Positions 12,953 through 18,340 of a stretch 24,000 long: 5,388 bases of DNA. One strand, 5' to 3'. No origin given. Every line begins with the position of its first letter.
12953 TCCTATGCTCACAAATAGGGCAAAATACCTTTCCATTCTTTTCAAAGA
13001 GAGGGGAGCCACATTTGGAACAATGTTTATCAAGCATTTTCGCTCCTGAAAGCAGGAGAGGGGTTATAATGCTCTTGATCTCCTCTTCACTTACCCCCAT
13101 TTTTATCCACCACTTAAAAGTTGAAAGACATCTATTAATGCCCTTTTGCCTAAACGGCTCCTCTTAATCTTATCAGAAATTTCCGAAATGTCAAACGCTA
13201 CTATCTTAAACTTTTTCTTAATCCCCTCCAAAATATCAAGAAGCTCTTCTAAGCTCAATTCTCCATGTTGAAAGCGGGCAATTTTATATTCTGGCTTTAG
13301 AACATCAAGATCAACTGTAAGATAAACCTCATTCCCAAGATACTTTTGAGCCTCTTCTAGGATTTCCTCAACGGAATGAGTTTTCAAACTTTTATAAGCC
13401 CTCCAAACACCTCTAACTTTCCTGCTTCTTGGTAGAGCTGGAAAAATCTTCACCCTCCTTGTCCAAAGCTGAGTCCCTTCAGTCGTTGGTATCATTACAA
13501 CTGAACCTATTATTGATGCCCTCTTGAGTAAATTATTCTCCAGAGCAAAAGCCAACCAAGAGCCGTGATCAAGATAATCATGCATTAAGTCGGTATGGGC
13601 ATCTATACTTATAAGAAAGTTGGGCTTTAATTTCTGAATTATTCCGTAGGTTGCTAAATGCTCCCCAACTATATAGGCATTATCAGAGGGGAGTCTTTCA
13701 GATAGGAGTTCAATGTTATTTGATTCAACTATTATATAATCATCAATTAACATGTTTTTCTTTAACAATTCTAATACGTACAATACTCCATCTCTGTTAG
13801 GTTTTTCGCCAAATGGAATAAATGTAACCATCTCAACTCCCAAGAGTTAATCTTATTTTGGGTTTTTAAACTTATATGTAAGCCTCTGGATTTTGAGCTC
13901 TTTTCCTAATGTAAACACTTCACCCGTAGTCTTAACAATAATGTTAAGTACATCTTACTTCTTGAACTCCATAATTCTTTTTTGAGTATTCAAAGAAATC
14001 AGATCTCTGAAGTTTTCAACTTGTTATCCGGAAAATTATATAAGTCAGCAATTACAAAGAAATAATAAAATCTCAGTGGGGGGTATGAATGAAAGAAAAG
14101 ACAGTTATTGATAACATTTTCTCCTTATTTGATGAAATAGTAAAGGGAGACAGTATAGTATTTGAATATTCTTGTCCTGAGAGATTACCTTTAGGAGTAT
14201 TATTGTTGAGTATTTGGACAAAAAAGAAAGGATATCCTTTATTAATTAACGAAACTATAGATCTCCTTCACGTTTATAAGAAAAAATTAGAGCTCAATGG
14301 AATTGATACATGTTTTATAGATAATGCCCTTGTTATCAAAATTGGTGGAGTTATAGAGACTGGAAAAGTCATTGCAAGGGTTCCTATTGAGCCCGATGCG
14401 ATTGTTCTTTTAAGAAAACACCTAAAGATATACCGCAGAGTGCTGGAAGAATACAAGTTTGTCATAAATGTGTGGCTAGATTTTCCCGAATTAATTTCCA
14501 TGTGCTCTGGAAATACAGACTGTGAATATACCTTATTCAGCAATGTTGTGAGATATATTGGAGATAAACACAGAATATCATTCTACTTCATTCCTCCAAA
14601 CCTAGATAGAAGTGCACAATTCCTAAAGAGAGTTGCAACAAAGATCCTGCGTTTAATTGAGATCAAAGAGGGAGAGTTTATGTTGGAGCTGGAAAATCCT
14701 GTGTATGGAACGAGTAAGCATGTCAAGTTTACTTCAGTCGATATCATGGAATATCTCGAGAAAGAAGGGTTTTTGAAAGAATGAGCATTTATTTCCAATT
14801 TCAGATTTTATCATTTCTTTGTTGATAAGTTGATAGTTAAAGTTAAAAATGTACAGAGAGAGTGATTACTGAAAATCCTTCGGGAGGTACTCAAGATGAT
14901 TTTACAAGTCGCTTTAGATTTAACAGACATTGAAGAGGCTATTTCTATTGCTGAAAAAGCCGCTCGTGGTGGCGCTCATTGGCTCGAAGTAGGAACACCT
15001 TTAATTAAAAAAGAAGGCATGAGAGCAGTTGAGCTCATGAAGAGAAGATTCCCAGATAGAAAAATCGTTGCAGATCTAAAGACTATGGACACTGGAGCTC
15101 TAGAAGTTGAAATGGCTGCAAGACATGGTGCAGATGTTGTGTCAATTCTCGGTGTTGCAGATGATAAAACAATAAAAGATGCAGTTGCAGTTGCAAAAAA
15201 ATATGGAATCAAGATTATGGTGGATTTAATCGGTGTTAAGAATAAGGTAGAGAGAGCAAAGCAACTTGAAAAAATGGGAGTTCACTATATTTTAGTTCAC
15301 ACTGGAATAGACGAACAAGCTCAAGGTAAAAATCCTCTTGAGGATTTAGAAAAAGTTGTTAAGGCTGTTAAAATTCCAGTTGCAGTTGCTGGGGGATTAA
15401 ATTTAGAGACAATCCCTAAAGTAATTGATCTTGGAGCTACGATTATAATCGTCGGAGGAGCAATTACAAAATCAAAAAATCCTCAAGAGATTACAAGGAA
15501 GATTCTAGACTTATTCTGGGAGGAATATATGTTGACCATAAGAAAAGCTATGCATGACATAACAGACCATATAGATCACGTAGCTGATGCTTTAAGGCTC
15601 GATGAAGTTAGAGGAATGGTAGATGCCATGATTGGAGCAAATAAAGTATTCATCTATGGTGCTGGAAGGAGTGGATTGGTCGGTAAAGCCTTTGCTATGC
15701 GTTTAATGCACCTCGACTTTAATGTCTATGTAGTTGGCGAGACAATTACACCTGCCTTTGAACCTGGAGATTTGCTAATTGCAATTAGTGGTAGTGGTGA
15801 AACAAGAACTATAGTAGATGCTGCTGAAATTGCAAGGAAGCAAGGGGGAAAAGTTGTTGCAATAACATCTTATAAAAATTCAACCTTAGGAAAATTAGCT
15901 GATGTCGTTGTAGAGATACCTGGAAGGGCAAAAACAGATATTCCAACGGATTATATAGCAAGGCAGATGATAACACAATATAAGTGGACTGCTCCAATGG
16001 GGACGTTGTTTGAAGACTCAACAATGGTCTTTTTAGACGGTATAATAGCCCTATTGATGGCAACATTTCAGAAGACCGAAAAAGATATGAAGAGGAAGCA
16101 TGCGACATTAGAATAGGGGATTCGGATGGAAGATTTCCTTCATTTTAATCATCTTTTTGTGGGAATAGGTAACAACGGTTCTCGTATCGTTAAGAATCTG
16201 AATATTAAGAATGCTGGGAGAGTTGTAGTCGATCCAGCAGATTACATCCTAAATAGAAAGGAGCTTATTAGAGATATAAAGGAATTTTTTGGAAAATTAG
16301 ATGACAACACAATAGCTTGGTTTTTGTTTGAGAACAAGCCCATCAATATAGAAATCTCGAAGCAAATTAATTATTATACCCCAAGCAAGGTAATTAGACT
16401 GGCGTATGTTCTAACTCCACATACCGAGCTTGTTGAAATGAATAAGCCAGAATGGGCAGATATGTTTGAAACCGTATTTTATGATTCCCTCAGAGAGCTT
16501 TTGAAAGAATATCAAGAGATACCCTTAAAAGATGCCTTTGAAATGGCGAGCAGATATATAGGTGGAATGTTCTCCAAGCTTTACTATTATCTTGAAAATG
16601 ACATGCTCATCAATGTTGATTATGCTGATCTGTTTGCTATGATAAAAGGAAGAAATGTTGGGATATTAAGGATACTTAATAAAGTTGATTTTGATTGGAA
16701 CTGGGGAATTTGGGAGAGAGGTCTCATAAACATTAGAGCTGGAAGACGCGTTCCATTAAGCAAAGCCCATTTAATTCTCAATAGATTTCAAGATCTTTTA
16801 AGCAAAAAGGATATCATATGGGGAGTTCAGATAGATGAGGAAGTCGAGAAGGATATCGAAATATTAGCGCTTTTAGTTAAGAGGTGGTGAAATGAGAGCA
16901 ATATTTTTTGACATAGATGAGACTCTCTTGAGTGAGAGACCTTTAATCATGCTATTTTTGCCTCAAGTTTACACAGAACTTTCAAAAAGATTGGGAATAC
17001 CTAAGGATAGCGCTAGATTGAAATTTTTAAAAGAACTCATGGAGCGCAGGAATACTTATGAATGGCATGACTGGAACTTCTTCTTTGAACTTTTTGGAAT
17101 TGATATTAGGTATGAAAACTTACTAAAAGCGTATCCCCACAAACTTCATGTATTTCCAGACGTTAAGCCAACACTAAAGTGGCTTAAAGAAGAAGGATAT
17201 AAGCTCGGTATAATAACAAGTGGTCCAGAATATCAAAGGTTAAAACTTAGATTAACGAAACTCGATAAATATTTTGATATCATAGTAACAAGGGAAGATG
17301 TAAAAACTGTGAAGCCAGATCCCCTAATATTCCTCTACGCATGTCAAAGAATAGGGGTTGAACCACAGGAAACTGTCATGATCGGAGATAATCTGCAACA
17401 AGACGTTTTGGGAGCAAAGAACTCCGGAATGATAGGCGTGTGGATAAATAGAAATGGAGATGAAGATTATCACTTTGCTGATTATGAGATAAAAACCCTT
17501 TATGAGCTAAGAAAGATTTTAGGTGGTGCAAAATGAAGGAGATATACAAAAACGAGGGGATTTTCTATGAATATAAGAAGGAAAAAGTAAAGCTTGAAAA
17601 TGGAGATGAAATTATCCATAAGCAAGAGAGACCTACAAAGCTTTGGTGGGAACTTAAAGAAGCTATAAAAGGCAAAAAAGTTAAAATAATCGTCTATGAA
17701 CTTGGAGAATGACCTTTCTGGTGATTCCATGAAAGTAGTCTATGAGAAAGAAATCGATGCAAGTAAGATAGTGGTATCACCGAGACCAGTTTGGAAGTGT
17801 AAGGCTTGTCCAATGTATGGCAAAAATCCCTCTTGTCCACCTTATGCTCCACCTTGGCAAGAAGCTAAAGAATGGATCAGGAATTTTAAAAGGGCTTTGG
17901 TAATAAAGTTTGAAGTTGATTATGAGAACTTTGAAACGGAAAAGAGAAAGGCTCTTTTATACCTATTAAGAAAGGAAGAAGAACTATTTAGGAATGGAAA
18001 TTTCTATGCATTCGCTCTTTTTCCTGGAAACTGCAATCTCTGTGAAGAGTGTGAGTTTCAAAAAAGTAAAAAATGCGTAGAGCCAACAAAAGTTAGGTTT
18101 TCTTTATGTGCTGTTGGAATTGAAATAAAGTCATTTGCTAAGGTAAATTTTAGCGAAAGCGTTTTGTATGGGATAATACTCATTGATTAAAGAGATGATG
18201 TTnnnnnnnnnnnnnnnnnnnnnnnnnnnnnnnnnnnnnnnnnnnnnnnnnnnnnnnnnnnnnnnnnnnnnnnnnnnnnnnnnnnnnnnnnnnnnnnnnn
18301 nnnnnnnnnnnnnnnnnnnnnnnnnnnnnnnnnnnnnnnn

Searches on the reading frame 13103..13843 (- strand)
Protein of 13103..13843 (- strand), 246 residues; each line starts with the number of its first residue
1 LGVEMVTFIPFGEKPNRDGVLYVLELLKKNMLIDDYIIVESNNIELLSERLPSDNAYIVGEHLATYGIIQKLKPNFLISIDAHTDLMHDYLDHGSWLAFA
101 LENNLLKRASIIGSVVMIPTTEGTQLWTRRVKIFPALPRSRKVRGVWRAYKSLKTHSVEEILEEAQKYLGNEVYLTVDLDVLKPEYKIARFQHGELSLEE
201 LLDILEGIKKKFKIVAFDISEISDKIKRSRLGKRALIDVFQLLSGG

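Call 39: search_protein_families(library=pfam, proteins=[window:13103-13843:-], max_evalue=0.0001)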
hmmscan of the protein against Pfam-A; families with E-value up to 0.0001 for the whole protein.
window:13103-13843:- (246 aa): 1 family
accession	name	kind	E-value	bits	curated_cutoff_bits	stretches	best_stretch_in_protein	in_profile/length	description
PF00491.26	Arginase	-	1.2e-17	64.8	22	1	59-227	91-260/280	Arginase family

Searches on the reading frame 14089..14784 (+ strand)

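Call 39: search_protein_families(library=pfam, proteins=[window:14089-14784:+], max_evalue=0.0001)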
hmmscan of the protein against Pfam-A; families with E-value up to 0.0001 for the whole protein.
window:14089-14784:+ (231 aa): 1 family
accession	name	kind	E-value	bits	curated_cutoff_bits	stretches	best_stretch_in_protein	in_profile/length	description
PF03192.19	DUF257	-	3.1e-27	96.2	25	1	14-194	3-185/205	Pyrococcus protein of unknown function, DUF257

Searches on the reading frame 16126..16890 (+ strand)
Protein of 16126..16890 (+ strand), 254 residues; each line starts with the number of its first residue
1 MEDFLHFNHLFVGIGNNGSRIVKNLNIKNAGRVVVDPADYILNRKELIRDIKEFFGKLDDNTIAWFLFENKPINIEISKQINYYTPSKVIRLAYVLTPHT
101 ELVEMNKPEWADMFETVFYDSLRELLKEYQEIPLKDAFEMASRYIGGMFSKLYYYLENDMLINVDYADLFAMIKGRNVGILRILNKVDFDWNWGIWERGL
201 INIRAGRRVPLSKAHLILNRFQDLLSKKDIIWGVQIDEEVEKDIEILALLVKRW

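Call 3: search_protein_families(library=pfam, proteins=[window:16126-16890:+], max_evalue=1)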
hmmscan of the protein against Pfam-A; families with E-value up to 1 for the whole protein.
window:16126-16890:+ (254 aa): 1 family
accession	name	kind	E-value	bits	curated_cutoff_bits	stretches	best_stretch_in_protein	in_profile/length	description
PF12327.13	FtsZ_C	-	0.013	16.2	27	1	200-248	40-89/95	FtsZ family, C-terminal domain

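Call 4: search_protein_families(library=ncbifam, proteins=[window:16126-16890:+], max_evalue=1)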
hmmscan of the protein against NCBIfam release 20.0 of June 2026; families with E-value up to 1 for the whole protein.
window:16126-16890:+ (254 aa): 3 families
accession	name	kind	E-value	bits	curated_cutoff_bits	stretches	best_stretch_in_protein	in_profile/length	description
TIGR00065.1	ftsZ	equivalog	7.5e-05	22.2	295.2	2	124-176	174-226/353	cell division protein FtsZ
NF053602.1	Phr_regulator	exception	0.086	12.4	320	1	75-135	62-120/191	heat shock transcription regulator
NF009226.0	PRK12576.1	equivalog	0.18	11.1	344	1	28-58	90-120/317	succinate dehydrogenase/fumarate reductase iron-sulfur subunit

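Call 5: search_protein_families(library=padloc, proteins=[window:16126-16890:+], max_evalue=1)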
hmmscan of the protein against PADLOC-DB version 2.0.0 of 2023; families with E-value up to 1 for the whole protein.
window:16126-16890:+ (254 aa): 0 families

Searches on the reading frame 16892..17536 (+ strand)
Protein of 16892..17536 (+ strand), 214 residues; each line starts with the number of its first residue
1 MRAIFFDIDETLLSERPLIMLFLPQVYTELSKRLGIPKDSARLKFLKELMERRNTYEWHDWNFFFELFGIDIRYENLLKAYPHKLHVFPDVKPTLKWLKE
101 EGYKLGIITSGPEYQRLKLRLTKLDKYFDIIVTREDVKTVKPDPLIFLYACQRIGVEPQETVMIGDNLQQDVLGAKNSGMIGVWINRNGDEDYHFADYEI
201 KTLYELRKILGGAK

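Call 30: search_protein_families(library=ncbifam, proteins=[window:16892-17536:+], max_evalue=0.00001)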
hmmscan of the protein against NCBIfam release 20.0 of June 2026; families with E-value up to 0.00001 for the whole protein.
window:16892-17536:+ (214 aa): 35 families (the best 25 are shown)
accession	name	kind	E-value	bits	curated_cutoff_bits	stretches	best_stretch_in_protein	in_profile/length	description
TIGR02253.1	CTE7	subfamily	2.6e-53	181.1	169.75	1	2-206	3-220/221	TIGR02253 family HAD-type hydrolase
TIGR02254.1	YjjG_YfnB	equivalog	1.7e-26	93.1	159.9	1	78-210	89-223/223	YjjG family noncanonical pyrimidine nucleotidase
TIGR02252.1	DREG-2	subfamily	5.4e-25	88.3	155.2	1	83-184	102-203/203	HAD hydrolase, REG-2-like, family IA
NF009804.0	PRK13288.1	equivalog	2.7e-24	85.9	218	1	2-182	4-178/215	pyrophosphatase PpaX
NF006976.0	PRK09449.1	equivalog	7.2e-23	81.3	183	1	79-210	88-222/225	pyrimidine 5'-nucleotidase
TIGR01428.1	HAD_type_II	equivalog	4.9e-22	78.9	125.4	1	75-191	81-196/197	haloacid dehalogenase type II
NF009695.0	PRK13222.1-2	equivalog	1.3e-20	73.8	225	1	83-182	91-190/226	phosphoglycolate phosphatase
TIGR01449.2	PGP_bact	equivalog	2.3e-19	69.8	180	1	86-185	85-184/213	phosphoglycolate phosphatase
NF053830.1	RUBPPhHalo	equivalog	8.7e-19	68.1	330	1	79-202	96-226/234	ribulose-1,5-bisphosphate 5-phosphatase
TIGR01549.1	HAD-SF-IA-v1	subfamily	7.5e-18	65.4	23.3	1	100-179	74-149/149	HAD-IA family hydrolase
TIGR02009.1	PGMB-YQAB-SF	subfamily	9.7e-17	61.7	153.35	1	83-183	86-184/186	beta-phosphoglucomutase family hydrolase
TIGR01990.1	bPGM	equivalog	8.9e-16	58.4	189.4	1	73-183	77-184/187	beta-phosphoglucomutase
NF052576.1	PymNtasePynAStpc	equivalog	8.9e-16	58.2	350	1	65-210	74-227/229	pyrimidine 5'-nucleotidase PynA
NF009698.0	PRK13223.1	equivalog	1.9e-15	56.8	466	1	77-184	89-199/272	phosphoglycolate phosphatase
TIGR01662.1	HAD-SF-IIIA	subfamily_domain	3e-15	56.5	44.6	1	83-186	22-139/141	HAD-IIIA family hydrolase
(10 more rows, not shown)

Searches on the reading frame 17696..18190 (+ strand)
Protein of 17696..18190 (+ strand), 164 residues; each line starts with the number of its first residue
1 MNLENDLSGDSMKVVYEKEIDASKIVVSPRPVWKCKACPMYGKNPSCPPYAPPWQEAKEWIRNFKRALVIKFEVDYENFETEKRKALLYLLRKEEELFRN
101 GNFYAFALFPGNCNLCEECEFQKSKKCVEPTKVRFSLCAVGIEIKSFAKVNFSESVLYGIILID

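Call 3: search_protein_families(library=pfam, proteins=[window:17696-18190:+], max_evalue=1)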
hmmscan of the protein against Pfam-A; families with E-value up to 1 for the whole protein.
window:17696-18190:+ (164 aa): 1 family
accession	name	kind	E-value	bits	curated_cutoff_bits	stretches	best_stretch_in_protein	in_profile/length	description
PF10050.14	DUF2284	-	5.7e-31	107.9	25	1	19-149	2-139/161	Predicted metal-binding protein (DUF2284)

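Call 4: search_protein_families(library=ncbifam, proteins=[window:17696-18190:+], max_evalue=1)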
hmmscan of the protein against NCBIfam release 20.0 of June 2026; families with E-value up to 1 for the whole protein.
window:17696-18190:+ (164 aa): 2 families
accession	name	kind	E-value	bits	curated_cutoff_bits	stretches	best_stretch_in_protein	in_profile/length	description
NF041536.1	ArsM_DUF2284_UU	exception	4.2e-10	38.6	575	1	17-111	296-383/459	arsenite methyltransferase/DUF2284 domain selenoprotein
NF045648.2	2X_seleno_MbdU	exception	6.4e-08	31.9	600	1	17-110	310-396/468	metal-binding double selenoprotein MbdU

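Call 5: search_protein_families(library=padloc, proteins=[window:17696-18190:+], max_evalue=1)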
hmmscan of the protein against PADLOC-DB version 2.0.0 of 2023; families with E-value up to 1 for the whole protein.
window:17696-18190:+ (164 aa): 0 families
